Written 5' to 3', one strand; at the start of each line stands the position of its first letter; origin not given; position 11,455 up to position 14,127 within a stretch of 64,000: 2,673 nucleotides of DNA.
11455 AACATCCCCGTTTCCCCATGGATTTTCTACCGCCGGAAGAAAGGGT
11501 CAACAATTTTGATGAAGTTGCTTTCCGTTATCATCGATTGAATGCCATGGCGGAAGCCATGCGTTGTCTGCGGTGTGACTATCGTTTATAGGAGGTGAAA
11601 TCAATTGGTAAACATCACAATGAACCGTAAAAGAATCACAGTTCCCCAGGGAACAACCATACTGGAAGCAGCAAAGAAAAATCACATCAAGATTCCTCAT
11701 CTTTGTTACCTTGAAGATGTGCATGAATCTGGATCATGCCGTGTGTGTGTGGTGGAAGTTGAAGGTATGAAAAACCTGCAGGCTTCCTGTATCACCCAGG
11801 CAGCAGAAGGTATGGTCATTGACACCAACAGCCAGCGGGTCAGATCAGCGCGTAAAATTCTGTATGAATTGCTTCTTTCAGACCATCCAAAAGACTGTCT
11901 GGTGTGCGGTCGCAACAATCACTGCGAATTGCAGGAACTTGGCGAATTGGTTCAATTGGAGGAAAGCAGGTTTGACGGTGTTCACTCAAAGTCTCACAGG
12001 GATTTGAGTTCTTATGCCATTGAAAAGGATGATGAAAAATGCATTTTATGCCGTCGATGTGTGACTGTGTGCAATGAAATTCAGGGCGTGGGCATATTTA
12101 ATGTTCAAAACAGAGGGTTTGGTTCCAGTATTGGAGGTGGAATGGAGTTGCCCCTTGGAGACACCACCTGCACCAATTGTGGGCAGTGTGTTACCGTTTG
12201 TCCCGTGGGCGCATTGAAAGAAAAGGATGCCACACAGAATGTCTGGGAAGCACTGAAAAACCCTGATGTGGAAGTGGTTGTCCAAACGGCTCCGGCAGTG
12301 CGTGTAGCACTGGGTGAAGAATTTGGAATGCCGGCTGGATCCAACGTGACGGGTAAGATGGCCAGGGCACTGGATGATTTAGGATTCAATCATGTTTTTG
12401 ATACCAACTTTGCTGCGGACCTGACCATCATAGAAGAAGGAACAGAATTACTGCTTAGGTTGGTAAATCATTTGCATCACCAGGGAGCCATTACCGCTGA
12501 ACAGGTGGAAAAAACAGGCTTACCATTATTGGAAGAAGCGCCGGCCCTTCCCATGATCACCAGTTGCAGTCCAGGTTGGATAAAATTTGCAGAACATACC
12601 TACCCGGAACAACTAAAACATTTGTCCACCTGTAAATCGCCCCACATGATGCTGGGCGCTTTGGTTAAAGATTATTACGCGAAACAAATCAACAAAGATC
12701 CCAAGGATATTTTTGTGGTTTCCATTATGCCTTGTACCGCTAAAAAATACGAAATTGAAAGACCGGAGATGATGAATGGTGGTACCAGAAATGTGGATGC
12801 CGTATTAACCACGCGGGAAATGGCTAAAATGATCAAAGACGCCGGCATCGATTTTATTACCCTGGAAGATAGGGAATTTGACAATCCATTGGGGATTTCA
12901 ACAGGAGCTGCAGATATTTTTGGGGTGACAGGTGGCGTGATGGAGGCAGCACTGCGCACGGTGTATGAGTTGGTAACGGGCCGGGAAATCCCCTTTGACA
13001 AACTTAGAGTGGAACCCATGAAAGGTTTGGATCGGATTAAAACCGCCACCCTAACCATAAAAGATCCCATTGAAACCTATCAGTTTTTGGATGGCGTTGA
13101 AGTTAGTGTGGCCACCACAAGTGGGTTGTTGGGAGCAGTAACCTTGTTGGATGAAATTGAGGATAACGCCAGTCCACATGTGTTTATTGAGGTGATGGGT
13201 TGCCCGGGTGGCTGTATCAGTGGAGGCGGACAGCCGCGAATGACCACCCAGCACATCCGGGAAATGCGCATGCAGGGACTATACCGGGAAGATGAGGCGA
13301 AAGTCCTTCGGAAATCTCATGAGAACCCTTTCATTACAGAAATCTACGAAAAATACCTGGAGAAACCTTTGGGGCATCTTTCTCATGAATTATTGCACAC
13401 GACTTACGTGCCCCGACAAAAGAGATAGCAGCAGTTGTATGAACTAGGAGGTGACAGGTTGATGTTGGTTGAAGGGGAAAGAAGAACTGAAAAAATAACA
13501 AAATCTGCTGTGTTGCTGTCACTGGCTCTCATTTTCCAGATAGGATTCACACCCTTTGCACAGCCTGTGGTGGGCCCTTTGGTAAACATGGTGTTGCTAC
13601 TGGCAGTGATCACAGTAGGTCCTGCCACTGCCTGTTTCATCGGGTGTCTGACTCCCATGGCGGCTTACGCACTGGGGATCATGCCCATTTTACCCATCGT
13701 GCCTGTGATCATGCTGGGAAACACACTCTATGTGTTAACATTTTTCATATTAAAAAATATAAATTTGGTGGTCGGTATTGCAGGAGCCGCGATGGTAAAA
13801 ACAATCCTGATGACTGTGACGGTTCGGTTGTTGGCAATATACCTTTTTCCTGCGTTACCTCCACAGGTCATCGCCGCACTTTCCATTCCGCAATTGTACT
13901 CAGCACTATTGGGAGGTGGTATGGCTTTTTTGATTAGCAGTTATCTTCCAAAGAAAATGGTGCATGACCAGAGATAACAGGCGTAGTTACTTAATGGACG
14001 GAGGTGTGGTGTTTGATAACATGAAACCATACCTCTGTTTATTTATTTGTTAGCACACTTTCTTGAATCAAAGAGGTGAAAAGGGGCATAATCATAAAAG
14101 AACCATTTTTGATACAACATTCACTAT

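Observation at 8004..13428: HydC / HydB::GltD fusion / HydA-like trimer: an NAD(P)H-linked, possibly doubly flavin-based, hydrogenase-type or Stn-type transhydrogenase module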

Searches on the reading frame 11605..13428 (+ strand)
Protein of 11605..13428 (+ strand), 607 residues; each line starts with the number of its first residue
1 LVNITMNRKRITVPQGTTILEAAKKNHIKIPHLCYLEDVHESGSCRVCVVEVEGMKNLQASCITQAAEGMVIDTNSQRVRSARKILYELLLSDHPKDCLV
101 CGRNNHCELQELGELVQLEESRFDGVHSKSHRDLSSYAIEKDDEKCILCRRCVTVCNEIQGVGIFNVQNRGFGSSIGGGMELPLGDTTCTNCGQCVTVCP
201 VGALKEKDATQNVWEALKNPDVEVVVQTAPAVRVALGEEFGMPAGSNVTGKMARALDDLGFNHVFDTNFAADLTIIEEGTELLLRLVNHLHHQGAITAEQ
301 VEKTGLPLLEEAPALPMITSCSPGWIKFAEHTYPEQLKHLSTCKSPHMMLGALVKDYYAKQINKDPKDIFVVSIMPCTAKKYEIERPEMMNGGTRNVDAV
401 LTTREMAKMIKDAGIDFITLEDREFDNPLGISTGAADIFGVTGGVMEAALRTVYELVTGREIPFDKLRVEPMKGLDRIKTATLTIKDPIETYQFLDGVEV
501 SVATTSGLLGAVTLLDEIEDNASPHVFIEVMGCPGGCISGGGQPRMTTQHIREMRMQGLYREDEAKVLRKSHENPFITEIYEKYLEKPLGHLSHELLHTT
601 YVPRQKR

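Call 3: search_protein_families(library=pfam, proteins=[window:11605-13428:+], max_evalue=0.01)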
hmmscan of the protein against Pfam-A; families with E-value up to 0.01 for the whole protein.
window:11605-13428:+ (607 aa): 19 families
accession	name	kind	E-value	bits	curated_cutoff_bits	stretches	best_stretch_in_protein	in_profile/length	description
PF02906.19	Fe_hyd_lg_C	-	6e-87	291.8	22.1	1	223-541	2-245/245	Iron only hydrogenase large subunit, C-terminal domain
PF02256.22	Fe_hyd_SSU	-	2.1e-24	85.7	24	1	550-604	2-56/56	Iron hydrogenase small subunit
PF13510.11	Fer2_4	-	4.1e-20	72.1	22.8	1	1-76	3-81/82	2Fe-2S iron-sulfur cluster binding domain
PF10588.14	NADH-G_4Fe-4S_3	-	2.6e-12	46.5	27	1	83-122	1-40/40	NADH-ubiquinone oxidoreductase-G iron-sulfur binding region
PF12838.12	Fer4_7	-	2.6e-09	37.8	27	1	145-203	1-52/52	4Fe-4S dicluster domain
PF22117.2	Fer4_Nqo3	-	6.4e-08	33.1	27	1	139-204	4-66/67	NADH-quinone oxidoreductase subunit 3, ferredoxin-like domain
PF00111.32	Fer2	-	6.5e-08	32.8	21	1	7-55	4-51/77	2Fe-2S iron-sulfur cluster binding domain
PF13237.11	Fer4_10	-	1.1e-07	32.1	25.5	2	186-209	6-31/53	4Fe-4S dicluster domain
PF12837.12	Fer4_6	-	1.3e-06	28.5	25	2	188-204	8-24/24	4Fe-4S binding domain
PF00037.32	Fer4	-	2.1e-06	27.8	21.1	1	188-205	7-24/24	4Fe-4S binding domain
PF13187.11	Fer4_9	-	4.4e-05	23.8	27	2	145-203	1-51/52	4Fe-4S dicluster domain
PF14697.11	Fer4_21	-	4.8e-05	23.8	35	1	142-203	4-56/59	4Fe-4S dicluster domain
PF13183.11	Fer4_8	-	8.1e-05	23.5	27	1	144-202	3-67/68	4Fe-4S dicluster domain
PF13484.11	Fer4_16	-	0.00011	23.3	30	1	188-211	1-21/66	4Fe-4S double cluster binding domain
PF13746.11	Fer4_18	-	0.00049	20.7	27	0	186-202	58-74/114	4Fe-4S dicluster domain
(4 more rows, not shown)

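Call 4: search_protein_families(library=ncbifam, proteins=[window:11605-13428:+], max_evalue=0.001)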
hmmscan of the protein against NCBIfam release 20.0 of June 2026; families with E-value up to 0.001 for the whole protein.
window:11605-13428:+ (607 aa): 26 families (the best 25 are shown)
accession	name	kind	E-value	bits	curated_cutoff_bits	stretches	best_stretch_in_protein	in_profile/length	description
NF040763.1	FeFe_hydrog_A6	exception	1.2e-253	842.7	765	1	2-604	1-571/571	NADH-dependent [FeFe] hydrogenase, group A6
NF040762.1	Hydr_FeFe_Clost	exception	4.1e-165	550.6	900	1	3-601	2-571/572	ferredoxin hydrogenase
TIGR02512.1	FeFe_hydrog_A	subfamily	6.2e-144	479.5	405.95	1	139-545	2-374/375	[FeFe] hydrogenase, group A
NF005745.0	PRK07569.1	equivalog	3.4e-62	209.9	333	1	3-212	5-215/238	bidirectional hydrogenase complex protein HoxU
TIGR01973.1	NuoG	equivalog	1.7e-45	155.9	470.05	1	4-225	1-221/606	NADH-quinone oxidoreductase subunit NuoG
NF006305.0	PRK08493.1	equivalog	1.3e-41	142.6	591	2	1-172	1-169/819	NADH-quinone oxidoreductase subunit G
TIGR04105.1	FeFe_hydrog_B1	subfamily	3.4e-40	138.1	450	3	316-497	285-445/462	monomeric [FeFe] hydrogenase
NF005895.0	PRK07860.1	equivalog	2.8e-35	121.5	802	1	1-205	17-221/811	NADH-quinone oxidoreductase subunit G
NF009454.0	PRK12814.1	equivalog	9.3e-24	83.7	916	1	2-99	4-101/657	putative NADPH-dependent glutamate synthase small subunit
NF040864.1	HgcB_ferredoxin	equivalog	3.7e-06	26.7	99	0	182-213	9-40/93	mercury methylation ferredoxin HgcB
NF004541.0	PRK05888.2-2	equivalog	6.5e-05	22.8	217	0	188-218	95-125/168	NADH-quinone oxidoreductase subunit NuoI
TIGR04041.1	activase_YjjW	hypoth_equivalog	9.1e-05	22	250.2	1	187-216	41-69/276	YjjW family glycine radical enzyme activase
NF042909.1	FMH_DH_FwdF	exception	9.8e-05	21.6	375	1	94-224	53-175/336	tungsten-dependent formylmethanofuran dehydrogenase subunit FwdF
TIGR02163.1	napH_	subfamily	0.00011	21.8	213.05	1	140-205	196-252/255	NapH/MauN family ferredoxin-type protein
NF038196.1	ferrodoxin_EFR1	subfamily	0.00015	21.9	75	0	187-209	184-206/242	EFR1 family ferrodoxin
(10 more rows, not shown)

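Call 6: search_solved_structures(query=window:11605-13428:+, max_evalue=1e-10, show_alignments=2)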
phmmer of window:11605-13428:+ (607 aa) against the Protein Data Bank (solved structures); distinct sequences matched with E-value up to 1e-10: 93 (the best 60 are shown).
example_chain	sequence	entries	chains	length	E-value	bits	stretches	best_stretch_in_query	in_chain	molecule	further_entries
7q4v_A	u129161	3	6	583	1.8e-169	568.2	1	4-605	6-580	Iron hydrogenase HydA1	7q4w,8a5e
8a6t_A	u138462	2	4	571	6.8e-166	556.4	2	309-606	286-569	Electron bifurcating hydrogenase subunit HydA1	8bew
9rj9_A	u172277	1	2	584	6.6e-122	411.1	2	314-601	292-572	Iron hydrogenase 1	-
4xdd_A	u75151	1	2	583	3.3e-121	408.8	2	315-601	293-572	Iron hydrogenase 1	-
4xdc_A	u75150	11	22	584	3.3e-121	408.8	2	315-601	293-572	Iron hydrogenase 1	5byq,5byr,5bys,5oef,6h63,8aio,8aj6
1c4a_A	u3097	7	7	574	3.4e-121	408.8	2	314-601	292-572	PROTEIN (FE-ONLY HYDROGENASE) | PROTEIN (PERIPLASMIC HYDROGENASE 1) | Iron hydrogenase 1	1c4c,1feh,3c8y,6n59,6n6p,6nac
8cjy_A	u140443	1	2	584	5.2e-121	408.1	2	315-601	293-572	Iron hydrogenase 1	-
9rjo_A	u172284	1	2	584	6.2e-121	407.9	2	314-601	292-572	Iron hydrogenase 1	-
6gm8_A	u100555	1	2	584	7.5e-121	407.6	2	315-601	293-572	Iron hydrogenase 1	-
6gm0_A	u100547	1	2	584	7.8e-121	407.5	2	315-601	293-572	Iron hydrogenase 1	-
6gm2_A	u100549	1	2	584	8e-121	407.5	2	315-601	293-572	Iron hydrogenase 1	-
6yf4_A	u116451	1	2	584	8.1e-121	407.5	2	315-601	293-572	Iron hydrogenase 1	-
6gm4_A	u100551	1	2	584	8.5e-121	407.4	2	315-601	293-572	Iron hydrogenase 1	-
6gm3_A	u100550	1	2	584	1.3e-120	406.8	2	310-601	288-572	Iron hydrogenase 1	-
6gm1_A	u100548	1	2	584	1.9e-120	406.3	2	314-601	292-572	Iron hydrogenase 1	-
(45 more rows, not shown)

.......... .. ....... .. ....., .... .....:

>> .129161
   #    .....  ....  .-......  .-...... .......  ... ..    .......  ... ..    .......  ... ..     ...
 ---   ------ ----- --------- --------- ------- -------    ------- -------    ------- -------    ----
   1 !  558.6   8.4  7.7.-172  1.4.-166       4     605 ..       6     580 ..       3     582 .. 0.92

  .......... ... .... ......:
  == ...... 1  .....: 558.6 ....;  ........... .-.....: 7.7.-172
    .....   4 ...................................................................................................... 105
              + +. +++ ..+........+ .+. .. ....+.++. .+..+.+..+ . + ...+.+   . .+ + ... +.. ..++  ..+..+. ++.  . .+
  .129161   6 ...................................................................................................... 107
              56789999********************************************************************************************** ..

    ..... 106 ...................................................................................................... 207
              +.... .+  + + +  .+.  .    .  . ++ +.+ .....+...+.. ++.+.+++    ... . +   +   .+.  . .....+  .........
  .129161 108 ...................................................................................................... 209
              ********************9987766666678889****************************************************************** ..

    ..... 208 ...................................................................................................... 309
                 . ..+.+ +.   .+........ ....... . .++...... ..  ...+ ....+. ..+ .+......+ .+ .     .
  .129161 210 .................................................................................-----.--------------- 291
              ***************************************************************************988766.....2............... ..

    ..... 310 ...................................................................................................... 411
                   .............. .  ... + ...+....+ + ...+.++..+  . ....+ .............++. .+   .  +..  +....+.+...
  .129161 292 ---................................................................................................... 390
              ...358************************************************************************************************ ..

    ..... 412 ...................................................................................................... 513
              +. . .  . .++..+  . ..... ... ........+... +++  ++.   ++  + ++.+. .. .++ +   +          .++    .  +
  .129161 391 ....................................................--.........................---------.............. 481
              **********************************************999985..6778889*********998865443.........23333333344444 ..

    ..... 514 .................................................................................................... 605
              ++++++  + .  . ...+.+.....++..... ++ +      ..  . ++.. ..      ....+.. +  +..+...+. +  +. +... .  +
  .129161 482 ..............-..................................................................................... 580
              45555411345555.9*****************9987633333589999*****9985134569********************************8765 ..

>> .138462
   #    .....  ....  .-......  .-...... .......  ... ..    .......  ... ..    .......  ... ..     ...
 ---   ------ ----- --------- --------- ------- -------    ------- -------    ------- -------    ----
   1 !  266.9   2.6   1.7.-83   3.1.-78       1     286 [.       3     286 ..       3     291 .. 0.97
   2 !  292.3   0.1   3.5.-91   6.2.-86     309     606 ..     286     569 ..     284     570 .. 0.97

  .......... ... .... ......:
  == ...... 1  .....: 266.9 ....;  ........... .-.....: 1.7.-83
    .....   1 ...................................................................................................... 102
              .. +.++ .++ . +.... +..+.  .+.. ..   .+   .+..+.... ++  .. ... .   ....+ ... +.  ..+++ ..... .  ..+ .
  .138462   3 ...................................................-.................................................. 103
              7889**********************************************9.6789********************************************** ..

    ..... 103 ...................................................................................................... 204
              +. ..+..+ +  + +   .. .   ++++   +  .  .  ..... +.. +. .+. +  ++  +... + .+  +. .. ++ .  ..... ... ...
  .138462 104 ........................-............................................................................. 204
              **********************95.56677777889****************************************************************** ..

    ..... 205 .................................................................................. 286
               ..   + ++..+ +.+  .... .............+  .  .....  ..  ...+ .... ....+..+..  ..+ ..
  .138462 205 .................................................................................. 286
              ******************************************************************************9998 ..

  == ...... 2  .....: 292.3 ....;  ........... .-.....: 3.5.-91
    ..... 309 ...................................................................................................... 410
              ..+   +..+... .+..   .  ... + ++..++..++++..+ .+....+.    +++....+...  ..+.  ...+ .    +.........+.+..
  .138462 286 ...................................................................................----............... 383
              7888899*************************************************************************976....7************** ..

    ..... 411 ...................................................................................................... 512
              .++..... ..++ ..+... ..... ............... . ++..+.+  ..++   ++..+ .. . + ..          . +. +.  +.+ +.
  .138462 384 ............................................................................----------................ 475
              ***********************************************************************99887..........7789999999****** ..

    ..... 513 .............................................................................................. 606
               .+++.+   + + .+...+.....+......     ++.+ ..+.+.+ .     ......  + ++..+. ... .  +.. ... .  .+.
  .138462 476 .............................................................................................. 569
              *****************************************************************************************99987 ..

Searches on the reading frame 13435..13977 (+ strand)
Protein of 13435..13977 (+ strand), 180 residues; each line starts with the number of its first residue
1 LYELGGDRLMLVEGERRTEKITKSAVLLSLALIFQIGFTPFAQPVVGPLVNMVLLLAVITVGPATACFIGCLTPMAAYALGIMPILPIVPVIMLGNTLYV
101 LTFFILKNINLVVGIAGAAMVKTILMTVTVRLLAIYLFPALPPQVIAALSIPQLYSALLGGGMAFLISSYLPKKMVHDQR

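Call 3: search_protein_families(library=pfam, proteins=[window:13435-13977:+], max_evalue=0.01)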
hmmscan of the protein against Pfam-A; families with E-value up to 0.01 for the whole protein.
window:13435-13977:+ (180 aa): 1 family
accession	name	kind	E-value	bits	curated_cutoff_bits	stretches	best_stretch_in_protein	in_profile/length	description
PF12822.12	ECF_trnsprt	-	3.8e-09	37.2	30.7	1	20-168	2-165/169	ECF transporter, substrate-specific component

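Call 4: search_protein_families(library=ncbifam, proteins=[window:13435-13977:+], max_evalue=0.001)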
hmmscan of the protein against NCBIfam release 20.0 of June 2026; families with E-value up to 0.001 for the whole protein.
window:13435-13977:+ (180 aa): 0 families

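Call 86: search_protein_families(library=pfam, proteins=[window:13462-13977:+], max_evalue=0.00001)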
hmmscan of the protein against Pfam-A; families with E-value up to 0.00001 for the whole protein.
window:13462-13977:+ (171 aa): 1 family
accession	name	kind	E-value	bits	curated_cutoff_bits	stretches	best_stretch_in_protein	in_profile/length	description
PF12822.12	ECF_trnsprt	-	3.2e-09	37.5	30.7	1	11-159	2-165/169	ECF transporter, substrate-specific component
